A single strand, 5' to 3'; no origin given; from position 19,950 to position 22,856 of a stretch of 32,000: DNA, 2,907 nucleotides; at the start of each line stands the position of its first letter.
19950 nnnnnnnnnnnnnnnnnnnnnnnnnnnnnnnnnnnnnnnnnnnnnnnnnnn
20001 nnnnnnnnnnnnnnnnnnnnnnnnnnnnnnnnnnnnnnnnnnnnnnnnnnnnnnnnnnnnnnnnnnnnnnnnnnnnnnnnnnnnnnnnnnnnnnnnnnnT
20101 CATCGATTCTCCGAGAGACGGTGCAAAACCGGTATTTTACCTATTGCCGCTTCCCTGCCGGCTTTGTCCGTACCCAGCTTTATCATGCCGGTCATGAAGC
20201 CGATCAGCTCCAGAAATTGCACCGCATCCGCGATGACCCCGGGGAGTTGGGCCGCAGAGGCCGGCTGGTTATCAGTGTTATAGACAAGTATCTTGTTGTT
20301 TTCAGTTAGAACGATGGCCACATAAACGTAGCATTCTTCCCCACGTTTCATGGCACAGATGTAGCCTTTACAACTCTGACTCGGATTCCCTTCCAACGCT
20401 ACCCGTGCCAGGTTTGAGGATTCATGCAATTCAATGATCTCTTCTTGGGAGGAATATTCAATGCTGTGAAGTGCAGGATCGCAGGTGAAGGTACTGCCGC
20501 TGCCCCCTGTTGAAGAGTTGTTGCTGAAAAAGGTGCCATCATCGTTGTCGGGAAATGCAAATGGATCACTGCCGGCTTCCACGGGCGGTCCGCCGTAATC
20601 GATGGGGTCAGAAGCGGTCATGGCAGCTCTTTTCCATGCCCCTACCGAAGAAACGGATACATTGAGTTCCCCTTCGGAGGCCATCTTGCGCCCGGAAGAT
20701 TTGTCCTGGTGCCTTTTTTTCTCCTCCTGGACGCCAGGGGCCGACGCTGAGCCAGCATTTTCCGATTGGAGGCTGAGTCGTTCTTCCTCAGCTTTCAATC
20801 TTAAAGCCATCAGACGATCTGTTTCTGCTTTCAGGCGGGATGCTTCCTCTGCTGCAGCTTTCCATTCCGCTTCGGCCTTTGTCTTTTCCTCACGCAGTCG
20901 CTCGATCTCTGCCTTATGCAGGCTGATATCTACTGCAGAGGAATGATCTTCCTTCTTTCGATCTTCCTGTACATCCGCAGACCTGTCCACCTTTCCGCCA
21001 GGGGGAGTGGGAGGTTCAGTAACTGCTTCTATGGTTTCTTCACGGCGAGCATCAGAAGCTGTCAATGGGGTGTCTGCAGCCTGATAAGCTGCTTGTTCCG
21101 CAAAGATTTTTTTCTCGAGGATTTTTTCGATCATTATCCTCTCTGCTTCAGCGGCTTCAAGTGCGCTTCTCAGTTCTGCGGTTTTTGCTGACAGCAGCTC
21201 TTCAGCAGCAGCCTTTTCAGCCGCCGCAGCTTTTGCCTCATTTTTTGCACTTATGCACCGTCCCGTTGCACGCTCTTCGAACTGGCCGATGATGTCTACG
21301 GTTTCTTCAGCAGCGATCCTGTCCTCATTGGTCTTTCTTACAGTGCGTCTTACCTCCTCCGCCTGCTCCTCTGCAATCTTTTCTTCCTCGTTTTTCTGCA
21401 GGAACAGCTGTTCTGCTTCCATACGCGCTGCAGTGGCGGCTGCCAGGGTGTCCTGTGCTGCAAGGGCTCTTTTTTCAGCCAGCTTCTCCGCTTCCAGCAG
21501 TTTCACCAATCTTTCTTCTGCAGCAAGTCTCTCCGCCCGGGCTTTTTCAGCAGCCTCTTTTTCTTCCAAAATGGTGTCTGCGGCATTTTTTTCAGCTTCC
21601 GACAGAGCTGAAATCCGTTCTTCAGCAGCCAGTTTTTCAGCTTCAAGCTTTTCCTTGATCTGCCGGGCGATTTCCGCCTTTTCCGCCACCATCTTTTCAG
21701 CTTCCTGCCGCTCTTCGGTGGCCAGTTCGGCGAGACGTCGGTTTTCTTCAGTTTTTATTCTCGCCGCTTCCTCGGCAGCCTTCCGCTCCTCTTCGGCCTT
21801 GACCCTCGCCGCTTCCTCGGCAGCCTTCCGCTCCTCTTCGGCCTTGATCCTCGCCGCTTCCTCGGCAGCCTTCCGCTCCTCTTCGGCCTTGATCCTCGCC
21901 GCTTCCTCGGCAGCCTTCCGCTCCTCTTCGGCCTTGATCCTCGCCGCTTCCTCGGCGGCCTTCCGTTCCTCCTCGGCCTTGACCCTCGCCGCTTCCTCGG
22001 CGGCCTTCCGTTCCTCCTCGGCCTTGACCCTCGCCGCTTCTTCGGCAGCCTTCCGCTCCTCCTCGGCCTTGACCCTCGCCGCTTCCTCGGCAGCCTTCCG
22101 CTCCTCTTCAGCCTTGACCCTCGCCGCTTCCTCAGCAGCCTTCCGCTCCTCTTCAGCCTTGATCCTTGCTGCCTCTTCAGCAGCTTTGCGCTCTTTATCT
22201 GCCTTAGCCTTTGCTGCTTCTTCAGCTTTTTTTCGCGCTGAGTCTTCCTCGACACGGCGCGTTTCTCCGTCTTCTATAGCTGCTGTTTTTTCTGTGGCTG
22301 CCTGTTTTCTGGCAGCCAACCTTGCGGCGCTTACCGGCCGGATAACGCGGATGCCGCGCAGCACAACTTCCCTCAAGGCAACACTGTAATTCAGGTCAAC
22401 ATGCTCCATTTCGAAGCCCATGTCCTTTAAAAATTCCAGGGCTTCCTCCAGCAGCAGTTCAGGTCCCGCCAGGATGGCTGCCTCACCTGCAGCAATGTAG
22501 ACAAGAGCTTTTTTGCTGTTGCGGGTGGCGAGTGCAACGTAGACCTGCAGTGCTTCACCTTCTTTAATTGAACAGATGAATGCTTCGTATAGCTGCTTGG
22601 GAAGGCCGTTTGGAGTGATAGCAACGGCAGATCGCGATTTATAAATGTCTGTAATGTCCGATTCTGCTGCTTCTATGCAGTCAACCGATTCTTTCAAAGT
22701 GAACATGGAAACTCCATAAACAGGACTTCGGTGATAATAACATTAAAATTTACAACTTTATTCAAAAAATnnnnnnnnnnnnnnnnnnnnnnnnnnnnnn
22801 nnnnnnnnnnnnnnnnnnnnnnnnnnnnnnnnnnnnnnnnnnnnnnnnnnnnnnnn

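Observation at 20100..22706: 868-aa dumbbell protein: homologous globular domains at both termini separated by a helix of about 600 aa rich in E, K, R and A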

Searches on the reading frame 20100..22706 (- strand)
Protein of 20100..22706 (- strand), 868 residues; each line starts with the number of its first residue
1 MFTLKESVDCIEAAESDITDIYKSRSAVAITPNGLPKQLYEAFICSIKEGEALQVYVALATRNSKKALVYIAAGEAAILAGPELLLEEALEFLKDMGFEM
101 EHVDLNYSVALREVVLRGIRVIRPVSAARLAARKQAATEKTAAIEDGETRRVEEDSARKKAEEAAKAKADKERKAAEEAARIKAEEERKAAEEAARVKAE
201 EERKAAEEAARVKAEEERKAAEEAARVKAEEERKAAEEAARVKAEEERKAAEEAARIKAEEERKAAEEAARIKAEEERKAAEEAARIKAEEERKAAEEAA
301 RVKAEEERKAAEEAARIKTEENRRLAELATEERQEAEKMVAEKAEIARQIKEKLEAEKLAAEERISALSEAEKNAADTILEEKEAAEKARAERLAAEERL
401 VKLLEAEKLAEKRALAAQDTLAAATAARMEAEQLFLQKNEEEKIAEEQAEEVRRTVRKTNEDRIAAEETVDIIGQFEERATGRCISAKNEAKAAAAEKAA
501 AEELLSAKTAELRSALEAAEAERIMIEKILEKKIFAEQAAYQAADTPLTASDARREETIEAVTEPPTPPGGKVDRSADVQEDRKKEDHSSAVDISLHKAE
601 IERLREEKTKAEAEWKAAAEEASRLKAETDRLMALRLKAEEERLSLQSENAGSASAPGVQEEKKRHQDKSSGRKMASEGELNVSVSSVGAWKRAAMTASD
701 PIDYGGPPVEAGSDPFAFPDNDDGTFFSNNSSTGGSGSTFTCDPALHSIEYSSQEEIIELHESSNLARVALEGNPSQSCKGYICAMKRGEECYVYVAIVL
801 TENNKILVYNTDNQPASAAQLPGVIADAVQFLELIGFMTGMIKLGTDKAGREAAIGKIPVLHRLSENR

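Call 3: search_protein_families(library=pfam, proteins=[window:20100-22706:-], max_evalue=1)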
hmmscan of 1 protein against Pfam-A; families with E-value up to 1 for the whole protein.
window:20100-22706:- (868 aa): 0 families

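Call 4: search_protein_families(library=ncbifam, proteins=[window:20100-22706:-], max_evalue=1)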
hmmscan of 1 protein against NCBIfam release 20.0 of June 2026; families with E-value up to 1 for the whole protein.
window:20100-22706:- (868 aa): 0 families
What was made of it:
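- On Any Pfam-A, NCBIfam, PADLOC or PHROGs family (terminal domains or whole protein): The whole protein gave 0 families at E<=1 in Pfam and NCBIfam (calls 3, 4).
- On SMC/Rad50-like fold-back proteins: No ATPase domain hit (calls 3, 4).
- Pfam and NCBIfam report no ATPase or other domain (calls 3, 4).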

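Call 26: find_encoding_contigs(protein=window:20100-22706:-, flank=3000, max_places=6)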
Protein window:20100-22706:- (868 aa): no gene with exactly this product is on record in the collection.
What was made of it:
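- Tried and rejected: An exact-sequence lookup of the window protein in the assemblies index found nothing on record (call 26).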

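Call 79: search_protein_families(library=padloc, proteins=[window:20103-22706:-], max_evalue=0.1)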
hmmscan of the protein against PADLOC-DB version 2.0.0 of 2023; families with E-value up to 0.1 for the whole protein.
window:20103-22706:- (868 aa): 0 families

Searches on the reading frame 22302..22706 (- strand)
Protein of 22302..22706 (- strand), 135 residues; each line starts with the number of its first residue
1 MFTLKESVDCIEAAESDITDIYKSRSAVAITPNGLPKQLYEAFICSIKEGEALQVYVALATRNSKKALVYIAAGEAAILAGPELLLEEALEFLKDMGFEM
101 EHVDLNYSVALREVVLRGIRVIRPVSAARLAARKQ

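Call 7: find_homologous_proteins(query=window:22302-22706:-)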
Query seq(135 aa): 118 candidates shared short words with the query, none scored E <= 0.001.

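Call 44: predict_structure(alignment_id=A4)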
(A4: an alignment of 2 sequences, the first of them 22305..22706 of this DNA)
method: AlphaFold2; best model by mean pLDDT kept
length: 134 residues; sequences in the alignment: 2
mean_pLDDT: 82.6   pTM: 0.77
mean pLDDT of the five models: 82.6, 51.8, 44.9, 44.4, 34.4
residues with pLDDT >= 90: 33; 70-90: 88; 50-70: 13; < 50: 0
segments of 3 or more residues with pLDDT < 50: none
pLDDT, mean of each block of 10 residues (from residue 1): 77 84 92 84 87 85 82 72 84 93 85 82 74 60
secondary structure, 60 per line:
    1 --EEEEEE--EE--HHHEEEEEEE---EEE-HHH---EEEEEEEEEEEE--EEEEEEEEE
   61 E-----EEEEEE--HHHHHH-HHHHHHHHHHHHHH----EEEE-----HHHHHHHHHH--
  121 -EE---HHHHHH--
elements in order: E3-8 E18-24 E28-30 E38-49 E52-61 E67-72 H75-80 H82-95 E100-103 H109-118 H127-132
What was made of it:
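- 22317..22706 (-): N-type terminal domain (residues 1-130). It starts at Met1. The AF2 best model has pLDDT 82.6, with a run of beta strands followed by helices and short strands (call 44).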

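Call 48: fold_search(model_id=the predicted structure, library=pdb)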
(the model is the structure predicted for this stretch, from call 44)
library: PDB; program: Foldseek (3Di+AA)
matches with E <= 10: 744; with E <= 0.001: 0
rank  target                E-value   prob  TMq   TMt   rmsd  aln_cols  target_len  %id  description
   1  4gwp_F                5.8e-02  0.35  0.24  0.18  10.4        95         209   12  Structure of the Mediator Head Module from S. cerevisiae (released 2012-10-31)
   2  7ui9_t                6.1e-02  0.47  0.25  0.19  10.5        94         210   15  Core Mediator-PICearly (Copy A) (released 2023-02-15)
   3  2hzm_A                6.5e-02  0.41  0.23  0.18   9.3        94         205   15  Structure of the Mediator head subcomplex Med18/20 (released 2006-09-12)
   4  2hzs_A                1.1e-01  0.38  0.23  0.18   8.3        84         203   18  Structure of the Mediator head submodule Med8C/18/20 (released 2006-09-12)
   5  6jwp_J                1.1e-01  0.41  0.23  0.22   7.5        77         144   19  crystal structure of EGOC (released 2019-12-11)
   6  2hzs_C                1.8e-01  0.20  0.21  0.17   8.1        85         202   18  Structure of the Mediator head submodule Med8C/18/20 (released 2006-09-12)
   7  9h4q_Y                2.0e-01  0.47  0.24  0.22   6.3        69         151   19  Cryo-EM structure of the SEAC wing - EGOC (released 2025-11-05)
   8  4ftx_A                2.3e-01  0.35  0.23  0.20   8.2        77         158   19  Crystal structure of Ego3 homodimer (released 2012-11-28)
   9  4rti                  2.3e-01  0.23  0.23  0.19   8.7        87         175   11  The crystal structure of PsbP from Spinacia oleracea (released 2015-03-11)
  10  3s26_A                2.4e-01  0.13  0.20  0.17  15.6       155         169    8  Crystal Structure of Murine Siderocalin (Lipocalin 2, 24p3) (released 2011-09-28)
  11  2cy5                  2.5e-01  0.25  0.23  0.24  13.1       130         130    8  Crystal structure of phosphotyrosine binding (PTB) domain of epidermal growth factor receptor pathway substrate-8 (EPS8) (released 2006-01-04)
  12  2hzm_C                2.5e-01  0.23  0.23  0.18   8.3        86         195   16  Structure of the Mediator head subcomplex Med18/20 (released 2006-09-12)
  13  3hwe_B                2.7e-01  0.11  0.20  0.17  14.8       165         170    8  Crystal structure of Siderocalin (NGAL, Lipocalin 2) complexed with Fe-BisHaCam (released 2010-06-02)
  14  6wnd_B                3.0e-01  0.20  0.24  0.12  16.6       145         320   14  Structure of the Rieske non-heme iron oxygenase GxtA with dideoxysaxitoxin bound (released 2020-06-17)
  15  1tu1_A                3.1e-01  0.30  0.25  0.24   6.2        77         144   12  Crystal Structure of Protein of Unknown Function PA94 from Pseudomonas aeruginosa, Putative Regulator (released 2004-08-03)
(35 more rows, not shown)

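Call 79: search_protein_families(library=padloc, proteins=[window:22305-22706:-], max_evalue=0.1)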
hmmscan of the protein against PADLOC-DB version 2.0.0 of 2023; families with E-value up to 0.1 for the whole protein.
window:22305-22706:- (134 aa): 0 families

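Call 80: search_protein_families(library=phrogs, proteins=[window:22305-22706:-], max_evalue=0.1)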
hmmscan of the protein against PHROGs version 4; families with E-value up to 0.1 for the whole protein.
window:22305-22706:- (134 aa): 0 families
